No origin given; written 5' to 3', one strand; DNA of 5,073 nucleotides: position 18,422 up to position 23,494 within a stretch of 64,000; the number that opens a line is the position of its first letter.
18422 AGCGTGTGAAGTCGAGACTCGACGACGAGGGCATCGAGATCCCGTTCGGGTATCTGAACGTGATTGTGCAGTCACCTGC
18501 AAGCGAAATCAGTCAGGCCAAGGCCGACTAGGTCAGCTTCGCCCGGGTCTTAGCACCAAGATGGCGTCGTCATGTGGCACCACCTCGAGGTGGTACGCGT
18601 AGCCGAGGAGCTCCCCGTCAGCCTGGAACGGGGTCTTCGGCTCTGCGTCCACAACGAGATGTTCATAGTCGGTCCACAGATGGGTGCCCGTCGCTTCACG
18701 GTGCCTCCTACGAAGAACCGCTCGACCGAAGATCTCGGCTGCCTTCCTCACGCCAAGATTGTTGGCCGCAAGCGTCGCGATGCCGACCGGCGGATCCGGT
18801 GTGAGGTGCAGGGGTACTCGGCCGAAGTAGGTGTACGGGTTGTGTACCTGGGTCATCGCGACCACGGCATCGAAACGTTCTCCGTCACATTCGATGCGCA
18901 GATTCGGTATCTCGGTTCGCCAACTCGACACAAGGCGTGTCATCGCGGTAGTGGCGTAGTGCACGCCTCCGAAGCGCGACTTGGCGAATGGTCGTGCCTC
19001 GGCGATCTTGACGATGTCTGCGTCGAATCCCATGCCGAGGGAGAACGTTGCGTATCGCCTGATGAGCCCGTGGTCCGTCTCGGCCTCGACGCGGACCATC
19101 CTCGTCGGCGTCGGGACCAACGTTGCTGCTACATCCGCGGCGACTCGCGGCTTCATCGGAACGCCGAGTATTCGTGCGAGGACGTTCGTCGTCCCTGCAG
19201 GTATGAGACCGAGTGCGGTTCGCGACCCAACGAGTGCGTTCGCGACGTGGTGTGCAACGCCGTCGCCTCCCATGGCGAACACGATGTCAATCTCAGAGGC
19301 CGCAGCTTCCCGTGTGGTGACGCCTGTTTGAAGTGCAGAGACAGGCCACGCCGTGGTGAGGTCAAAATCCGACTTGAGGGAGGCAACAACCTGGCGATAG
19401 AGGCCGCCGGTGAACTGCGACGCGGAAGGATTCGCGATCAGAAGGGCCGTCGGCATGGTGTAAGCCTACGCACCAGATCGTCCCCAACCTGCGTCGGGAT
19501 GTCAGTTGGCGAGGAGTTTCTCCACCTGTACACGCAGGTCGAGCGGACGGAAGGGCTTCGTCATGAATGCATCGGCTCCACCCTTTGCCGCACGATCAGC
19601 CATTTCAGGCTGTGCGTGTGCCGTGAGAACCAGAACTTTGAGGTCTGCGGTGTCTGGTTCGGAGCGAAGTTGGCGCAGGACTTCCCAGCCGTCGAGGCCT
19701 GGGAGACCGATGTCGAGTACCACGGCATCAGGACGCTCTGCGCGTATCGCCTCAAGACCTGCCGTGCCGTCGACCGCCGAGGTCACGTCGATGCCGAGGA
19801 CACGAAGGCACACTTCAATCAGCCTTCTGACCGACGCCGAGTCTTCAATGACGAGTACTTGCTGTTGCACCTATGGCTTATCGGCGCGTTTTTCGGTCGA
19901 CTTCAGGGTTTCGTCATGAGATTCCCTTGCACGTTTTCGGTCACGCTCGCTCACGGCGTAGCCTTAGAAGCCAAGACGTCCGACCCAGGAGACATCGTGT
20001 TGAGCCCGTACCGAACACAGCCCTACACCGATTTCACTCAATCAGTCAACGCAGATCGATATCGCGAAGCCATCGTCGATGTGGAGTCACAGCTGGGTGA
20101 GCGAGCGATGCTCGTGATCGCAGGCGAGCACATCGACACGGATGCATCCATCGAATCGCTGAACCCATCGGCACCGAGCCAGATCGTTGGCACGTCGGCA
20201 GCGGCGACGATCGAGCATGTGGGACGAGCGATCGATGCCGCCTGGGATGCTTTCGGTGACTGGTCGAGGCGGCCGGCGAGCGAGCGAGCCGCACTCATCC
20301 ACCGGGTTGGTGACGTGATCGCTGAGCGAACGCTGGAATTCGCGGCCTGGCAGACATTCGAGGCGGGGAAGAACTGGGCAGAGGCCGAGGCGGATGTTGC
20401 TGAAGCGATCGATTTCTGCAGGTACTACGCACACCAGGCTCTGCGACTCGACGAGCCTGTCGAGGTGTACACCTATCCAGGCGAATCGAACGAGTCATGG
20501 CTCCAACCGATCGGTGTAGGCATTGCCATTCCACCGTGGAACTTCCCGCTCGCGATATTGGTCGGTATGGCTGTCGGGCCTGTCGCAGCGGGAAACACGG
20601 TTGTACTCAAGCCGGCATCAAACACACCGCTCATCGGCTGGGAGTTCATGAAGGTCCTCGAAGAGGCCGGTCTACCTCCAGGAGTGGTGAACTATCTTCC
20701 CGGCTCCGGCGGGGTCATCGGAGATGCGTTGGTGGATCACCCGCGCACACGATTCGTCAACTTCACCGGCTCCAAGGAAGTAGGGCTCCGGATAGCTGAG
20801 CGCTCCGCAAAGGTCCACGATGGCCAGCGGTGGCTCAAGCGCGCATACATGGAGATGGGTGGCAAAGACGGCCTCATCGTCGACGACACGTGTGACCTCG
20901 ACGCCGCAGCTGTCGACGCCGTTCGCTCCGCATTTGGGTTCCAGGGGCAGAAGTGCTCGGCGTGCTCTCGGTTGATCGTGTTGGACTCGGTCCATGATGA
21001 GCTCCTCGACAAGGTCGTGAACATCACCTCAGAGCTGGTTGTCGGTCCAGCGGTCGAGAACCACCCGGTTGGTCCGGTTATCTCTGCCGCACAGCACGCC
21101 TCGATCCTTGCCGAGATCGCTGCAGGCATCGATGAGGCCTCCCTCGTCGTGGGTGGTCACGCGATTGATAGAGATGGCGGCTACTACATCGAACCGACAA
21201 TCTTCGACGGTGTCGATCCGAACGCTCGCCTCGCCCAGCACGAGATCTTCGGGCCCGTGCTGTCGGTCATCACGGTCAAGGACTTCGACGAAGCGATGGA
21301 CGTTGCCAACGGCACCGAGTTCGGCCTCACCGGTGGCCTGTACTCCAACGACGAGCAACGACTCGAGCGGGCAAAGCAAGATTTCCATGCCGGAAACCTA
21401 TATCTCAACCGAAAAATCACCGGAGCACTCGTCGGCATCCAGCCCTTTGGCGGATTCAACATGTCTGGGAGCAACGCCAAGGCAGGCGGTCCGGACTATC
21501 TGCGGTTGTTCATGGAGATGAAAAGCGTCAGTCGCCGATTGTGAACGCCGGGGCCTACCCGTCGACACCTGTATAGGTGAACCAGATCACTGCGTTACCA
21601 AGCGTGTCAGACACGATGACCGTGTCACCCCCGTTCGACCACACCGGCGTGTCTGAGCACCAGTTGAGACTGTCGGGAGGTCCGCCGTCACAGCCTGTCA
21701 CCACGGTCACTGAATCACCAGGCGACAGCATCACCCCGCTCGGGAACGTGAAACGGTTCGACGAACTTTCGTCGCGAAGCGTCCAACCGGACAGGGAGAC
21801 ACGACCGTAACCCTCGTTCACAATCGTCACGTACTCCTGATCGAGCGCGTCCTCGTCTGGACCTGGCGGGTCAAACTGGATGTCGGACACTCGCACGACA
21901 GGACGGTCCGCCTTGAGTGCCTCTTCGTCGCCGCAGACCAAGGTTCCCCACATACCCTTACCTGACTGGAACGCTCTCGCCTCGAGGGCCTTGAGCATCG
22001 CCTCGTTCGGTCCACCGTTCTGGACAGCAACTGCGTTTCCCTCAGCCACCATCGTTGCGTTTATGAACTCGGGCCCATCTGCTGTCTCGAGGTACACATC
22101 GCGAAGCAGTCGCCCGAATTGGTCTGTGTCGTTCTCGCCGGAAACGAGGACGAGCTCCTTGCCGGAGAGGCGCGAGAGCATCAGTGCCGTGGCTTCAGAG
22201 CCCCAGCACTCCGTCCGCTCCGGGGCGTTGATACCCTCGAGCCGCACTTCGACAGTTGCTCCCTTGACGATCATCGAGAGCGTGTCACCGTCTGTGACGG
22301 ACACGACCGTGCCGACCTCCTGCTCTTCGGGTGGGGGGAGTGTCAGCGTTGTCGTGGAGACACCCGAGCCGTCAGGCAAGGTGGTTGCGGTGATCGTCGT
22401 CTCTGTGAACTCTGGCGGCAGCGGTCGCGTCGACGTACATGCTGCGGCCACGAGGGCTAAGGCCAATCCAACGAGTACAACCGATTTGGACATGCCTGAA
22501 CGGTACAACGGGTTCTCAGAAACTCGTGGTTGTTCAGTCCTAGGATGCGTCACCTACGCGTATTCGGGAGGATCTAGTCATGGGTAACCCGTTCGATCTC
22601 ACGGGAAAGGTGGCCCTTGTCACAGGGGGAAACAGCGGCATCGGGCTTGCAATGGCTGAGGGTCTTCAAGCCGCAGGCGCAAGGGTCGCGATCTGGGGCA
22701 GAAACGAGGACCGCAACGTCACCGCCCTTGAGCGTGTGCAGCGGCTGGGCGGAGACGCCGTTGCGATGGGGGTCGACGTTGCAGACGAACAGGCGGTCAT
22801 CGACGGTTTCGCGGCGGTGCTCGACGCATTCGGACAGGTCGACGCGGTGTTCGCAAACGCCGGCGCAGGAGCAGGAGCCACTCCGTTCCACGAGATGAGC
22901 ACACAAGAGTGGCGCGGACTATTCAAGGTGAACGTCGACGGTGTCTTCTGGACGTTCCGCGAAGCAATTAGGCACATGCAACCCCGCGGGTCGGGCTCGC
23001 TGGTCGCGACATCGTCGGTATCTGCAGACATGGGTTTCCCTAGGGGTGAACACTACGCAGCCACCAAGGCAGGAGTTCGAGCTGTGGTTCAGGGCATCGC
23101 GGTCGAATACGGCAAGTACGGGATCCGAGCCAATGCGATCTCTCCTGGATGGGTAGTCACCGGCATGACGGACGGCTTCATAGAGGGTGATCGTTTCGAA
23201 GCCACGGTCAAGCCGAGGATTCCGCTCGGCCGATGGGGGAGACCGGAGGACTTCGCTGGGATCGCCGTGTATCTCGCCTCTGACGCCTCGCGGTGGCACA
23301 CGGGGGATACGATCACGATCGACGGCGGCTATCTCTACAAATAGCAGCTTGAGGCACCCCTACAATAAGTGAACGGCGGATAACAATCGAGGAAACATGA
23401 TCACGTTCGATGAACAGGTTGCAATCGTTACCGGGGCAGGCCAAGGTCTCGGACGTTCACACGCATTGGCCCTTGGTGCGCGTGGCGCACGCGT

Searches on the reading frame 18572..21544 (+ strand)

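Call 70: search_protein_families(library=pfam, max_evalue=0.00001, proteins=[window:18572-21544:+])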
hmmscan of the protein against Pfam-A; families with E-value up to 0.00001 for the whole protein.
window:18572-21544:+ (990 aa): 1 family
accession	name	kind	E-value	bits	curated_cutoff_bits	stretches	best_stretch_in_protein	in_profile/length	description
PF00171.27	Aldedh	-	1.3e-141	472.8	23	1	525-986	7-461/461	Aldehyde dehydrogenase family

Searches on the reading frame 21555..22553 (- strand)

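Call 70: search_protein_families(library=pfam, max_evalue=0.00001, proteins=[window:21555-22553:-])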
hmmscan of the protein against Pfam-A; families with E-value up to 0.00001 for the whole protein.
window:21555-22553:- (332 aa): 2 families
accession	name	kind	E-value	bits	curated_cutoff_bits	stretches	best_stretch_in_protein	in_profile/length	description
PF00932.25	LTD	-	5e-19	69.1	34.3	1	217-328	5-108/109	Lamin Tail Domain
PF00565.23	SNase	-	3.2e-12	47.3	21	1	103-202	2-105/107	Staphylococcal nuclease homologue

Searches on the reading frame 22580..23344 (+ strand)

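Call 70: search_protein_families(library=pfam, max_evalue=0.00001, proteins=[window:22580-23344:+])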
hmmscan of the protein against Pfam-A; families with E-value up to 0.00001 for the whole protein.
window:22580-23344:+ (254 aa): 4 families
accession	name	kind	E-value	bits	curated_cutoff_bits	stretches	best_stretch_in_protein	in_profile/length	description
PF13561.12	adh_short_C2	-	1.3e-63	215.2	27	1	18-251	5-235/236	Enoyl-(Acyl carrier protein) reductase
PF00106.31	adh_short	-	7.8e-52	176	26.6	1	10-198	1-188/195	short chain dehydrogenase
PF08659.16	KR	-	8e-16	58.9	22.6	1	12-171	3-161/180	KR domain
PF23441.1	SDR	-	1.2e-10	41.7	27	1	9-251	7-255/258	SDR-like rossmann domain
